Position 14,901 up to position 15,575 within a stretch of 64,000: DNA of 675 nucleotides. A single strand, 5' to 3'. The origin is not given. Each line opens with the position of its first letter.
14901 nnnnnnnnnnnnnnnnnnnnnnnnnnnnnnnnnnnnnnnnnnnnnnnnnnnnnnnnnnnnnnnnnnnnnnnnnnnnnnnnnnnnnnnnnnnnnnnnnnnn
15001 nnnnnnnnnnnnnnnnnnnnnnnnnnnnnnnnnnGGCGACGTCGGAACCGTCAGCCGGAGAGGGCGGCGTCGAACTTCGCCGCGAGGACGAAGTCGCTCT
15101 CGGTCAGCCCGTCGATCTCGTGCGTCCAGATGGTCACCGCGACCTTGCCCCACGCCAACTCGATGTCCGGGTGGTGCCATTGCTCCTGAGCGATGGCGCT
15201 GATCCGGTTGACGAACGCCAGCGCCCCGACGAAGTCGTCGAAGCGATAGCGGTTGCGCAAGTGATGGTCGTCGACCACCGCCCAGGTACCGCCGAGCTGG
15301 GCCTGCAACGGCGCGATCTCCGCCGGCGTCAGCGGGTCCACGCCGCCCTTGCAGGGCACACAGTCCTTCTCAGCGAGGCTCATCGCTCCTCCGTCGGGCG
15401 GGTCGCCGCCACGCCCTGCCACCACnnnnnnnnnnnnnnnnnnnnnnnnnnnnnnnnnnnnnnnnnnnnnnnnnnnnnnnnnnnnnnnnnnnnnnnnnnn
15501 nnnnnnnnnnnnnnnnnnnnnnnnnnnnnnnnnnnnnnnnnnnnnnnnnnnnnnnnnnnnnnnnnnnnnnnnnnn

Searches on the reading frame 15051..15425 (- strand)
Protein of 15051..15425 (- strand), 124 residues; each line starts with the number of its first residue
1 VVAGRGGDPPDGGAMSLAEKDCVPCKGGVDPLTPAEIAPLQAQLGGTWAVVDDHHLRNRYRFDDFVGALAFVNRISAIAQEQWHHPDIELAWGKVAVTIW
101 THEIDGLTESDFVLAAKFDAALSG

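Call 4: search_protein_families(library=pfam, proteins=[window:15051-15425:-], max_evalue=0.01)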
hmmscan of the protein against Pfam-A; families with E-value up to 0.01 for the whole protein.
window:15051-15425:- (124 aa): 1 family
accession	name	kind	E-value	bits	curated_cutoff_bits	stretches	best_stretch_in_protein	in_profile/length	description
PF01329.24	Pterin_4a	-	8.9e-28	96.7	26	1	31-120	2-90/91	Pterin 4 alpha carbinolamine dehydratase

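Call 5: search_protein_families(library=ncbifam, proteins=[window:15051-15425:-], max_evalue=0.01)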
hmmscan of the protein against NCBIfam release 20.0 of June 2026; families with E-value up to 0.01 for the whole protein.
window:15051-15425:- (124 aa): 5 families
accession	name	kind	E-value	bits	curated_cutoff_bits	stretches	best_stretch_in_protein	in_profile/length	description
NF002019.0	PRK00823.1-4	equivalog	3.1e-27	95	137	1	15-120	5-110/116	4a-hydroxytetrahydrobiopterin dehydratase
NF002016.0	PRK00823.1-1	equivalog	1.7e-26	92.5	133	1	16-120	3-109/113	4a-hydroxytetrahydrobiopterin dehydratase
NF002017.0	PRK00823.1-2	equivalog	3.2e-22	78.4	80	1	32-121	5-92/94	4a-hydroxytetrahydrobiopterin dehydratase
NF002018.0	PRK00823.1-3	equivalog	1e-17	64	108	1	34-122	8-96/98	4a-hydroxytetrahydrobiopterin dehydratase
NF002020.0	PRK00823.1-5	equivalog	4e-16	59.1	146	1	42-121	25-104/111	4a-hydroxytetrahydrobiopterin dehydratase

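Call 60: search_protein_families(library=padloc, proteins=[window:15051-15383:-], max_evalue=0.001)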
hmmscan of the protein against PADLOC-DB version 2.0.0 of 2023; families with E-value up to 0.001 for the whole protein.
window:15051-15383:- (110 aa): 0 families
